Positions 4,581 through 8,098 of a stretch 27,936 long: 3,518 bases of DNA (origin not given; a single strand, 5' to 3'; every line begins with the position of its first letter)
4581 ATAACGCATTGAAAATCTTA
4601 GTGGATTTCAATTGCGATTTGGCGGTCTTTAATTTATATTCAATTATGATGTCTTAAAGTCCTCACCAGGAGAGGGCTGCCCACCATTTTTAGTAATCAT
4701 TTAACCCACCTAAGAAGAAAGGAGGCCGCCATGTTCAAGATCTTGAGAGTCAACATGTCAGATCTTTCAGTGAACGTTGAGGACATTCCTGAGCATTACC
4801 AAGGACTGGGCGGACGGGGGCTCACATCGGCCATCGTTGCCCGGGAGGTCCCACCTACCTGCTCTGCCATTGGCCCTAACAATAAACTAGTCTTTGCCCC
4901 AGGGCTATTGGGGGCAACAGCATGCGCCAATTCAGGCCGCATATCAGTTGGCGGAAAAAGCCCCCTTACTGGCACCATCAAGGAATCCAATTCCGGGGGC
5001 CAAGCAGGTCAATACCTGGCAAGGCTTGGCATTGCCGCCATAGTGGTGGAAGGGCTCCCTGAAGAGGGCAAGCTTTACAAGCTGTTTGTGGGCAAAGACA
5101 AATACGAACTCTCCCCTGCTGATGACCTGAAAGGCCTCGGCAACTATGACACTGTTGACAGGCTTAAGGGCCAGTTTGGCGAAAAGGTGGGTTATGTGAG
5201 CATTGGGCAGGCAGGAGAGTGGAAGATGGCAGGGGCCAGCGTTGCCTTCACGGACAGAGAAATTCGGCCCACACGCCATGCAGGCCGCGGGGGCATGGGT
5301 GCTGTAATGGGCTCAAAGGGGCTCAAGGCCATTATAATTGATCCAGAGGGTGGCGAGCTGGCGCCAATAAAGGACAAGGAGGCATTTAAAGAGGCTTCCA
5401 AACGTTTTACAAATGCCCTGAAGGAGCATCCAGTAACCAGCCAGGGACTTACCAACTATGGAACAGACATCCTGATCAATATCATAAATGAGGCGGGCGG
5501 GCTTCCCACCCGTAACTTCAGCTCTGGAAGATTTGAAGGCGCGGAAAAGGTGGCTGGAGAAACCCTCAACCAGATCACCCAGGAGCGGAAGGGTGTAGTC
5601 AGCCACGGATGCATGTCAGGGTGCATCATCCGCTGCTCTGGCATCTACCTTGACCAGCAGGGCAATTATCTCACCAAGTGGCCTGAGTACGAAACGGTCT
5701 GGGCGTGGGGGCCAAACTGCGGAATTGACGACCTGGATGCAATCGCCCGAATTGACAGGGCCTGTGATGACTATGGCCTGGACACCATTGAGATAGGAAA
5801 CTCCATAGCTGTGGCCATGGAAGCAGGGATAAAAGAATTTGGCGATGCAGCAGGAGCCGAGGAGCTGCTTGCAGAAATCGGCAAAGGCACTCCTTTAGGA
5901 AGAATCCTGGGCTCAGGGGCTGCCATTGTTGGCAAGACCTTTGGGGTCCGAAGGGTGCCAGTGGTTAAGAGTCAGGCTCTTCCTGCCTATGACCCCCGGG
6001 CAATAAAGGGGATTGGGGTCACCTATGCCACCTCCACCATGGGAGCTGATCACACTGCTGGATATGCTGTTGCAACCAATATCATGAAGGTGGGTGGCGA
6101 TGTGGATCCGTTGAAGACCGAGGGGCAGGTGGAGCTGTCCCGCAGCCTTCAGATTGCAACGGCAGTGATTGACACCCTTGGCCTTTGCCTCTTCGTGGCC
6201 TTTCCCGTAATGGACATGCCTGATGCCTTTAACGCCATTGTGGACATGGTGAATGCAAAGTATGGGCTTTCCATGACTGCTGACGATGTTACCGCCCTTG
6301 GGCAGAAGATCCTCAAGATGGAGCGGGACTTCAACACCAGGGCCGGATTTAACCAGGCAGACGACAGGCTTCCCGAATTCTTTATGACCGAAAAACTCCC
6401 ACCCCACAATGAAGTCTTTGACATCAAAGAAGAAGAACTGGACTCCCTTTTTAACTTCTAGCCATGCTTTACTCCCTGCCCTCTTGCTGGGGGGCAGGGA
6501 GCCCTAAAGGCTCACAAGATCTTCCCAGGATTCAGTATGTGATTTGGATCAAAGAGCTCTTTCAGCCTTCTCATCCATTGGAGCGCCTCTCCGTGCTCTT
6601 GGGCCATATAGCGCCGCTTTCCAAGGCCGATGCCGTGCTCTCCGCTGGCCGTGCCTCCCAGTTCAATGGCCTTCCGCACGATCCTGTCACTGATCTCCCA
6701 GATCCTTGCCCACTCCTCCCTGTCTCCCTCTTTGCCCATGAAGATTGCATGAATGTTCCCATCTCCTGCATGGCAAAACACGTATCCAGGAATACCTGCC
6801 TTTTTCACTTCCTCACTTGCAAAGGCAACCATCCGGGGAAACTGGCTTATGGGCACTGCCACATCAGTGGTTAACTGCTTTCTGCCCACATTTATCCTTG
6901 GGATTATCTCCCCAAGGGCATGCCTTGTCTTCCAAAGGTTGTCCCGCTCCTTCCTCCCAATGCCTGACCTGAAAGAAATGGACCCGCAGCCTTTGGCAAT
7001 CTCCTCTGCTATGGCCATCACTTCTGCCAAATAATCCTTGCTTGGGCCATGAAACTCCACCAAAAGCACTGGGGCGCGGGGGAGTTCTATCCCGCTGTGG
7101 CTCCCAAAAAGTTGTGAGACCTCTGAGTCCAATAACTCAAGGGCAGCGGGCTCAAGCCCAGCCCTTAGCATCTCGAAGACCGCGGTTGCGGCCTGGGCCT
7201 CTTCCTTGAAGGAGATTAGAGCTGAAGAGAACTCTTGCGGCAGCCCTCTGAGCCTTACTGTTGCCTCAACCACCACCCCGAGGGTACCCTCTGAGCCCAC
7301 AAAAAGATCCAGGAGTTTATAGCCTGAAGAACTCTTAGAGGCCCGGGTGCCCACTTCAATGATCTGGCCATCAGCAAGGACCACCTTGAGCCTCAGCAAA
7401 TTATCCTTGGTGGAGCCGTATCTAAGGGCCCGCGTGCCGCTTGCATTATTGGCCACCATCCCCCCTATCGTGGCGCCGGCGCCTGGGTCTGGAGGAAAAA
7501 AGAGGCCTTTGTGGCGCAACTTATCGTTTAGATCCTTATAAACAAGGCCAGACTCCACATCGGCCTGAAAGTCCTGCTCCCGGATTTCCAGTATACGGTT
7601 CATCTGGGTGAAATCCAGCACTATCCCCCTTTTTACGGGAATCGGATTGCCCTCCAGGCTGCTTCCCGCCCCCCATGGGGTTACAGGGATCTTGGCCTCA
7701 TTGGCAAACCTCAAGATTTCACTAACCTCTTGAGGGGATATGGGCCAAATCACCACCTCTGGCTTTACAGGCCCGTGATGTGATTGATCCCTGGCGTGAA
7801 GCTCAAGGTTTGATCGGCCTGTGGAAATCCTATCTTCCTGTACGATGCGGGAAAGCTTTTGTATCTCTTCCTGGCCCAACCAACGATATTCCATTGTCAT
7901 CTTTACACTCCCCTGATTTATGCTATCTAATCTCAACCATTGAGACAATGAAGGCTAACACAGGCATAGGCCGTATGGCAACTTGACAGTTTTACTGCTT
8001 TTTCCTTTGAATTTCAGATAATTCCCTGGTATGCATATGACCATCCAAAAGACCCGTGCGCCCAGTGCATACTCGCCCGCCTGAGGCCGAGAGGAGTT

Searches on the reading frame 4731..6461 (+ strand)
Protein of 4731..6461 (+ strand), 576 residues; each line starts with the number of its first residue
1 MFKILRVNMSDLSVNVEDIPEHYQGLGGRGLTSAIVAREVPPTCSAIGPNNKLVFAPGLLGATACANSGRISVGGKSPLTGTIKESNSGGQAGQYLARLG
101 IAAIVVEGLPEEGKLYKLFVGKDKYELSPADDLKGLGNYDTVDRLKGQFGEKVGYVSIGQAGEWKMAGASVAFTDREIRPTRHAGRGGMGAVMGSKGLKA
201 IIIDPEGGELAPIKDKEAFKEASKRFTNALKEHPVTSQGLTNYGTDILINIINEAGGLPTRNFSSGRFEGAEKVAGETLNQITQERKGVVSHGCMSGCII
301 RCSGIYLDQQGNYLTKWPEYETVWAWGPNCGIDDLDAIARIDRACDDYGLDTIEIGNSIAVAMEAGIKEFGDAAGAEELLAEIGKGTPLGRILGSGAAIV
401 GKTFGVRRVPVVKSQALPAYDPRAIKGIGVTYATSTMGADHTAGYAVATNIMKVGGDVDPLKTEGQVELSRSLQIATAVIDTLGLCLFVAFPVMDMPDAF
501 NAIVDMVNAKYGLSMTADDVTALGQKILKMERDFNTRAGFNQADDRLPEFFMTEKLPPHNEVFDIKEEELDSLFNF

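Call 9: search_protein_families(library=pfam, proteins=[window:4731-6461:+], max_evalue=0.001)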
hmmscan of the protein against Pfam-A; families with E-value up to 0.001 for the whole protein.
window:4731-6461:+ (576 aa): 2 families
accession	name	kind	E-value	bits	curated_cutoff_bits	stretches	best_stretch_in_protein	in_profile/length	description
PF01314.23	AFOR_C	-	7.5e-87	292.4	27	1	222-558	2-346/385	Aldehyde ferredoxin oxidoreductase, domains 2 & 3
PF02730.20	AFOR_N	-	2.8e-61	207.2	29.8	1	3-204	2-197/199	Aldehyde ferredoxin oxidoreductase, N-terminal domain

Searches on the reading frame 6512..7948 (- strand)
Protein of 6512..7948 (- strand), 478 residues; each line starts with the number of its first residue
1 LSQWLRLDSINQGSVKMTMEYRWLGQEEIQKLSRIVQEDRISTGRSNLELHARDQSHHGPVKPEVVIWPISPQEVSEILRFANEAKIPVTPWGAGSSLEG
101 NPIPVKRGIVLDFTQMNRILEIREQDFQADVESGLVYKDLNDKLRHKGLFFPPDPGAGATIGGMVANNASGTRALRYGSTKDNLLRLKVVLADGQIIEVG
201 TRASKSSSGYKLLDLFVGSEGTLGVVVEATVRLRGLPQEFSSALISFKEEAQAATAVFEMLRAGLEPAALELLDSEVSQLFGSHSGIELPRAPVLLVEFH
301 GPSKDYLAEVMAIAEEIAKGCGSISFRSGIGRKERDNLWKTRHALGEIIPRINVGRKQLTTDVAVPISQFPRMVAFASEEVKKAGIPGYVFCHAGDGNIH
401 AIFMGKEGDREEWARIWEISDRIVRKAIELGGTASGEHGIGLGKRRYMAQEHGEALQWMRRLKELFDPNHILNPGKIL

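Call 9: search_protein_families(library=pfam, proteins=[window:6512-7948:-], max_evalue=0.001)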
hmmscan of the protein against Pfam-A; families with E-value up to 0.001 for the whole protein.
window:6512-7948:- (478 aa): 2 families
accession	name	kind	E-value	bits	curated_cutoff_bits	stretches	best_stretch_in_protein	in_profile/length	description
PF02913.24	FAD-oxidase_C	-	7.6e-57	193.3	21.2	1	237-477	2-248/248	FAD linked oxidases, C-terminal domain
PF01565.28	FAD_binding_4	-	3e-42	144.1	26.4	1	63-199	1-138/139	FAD binding domain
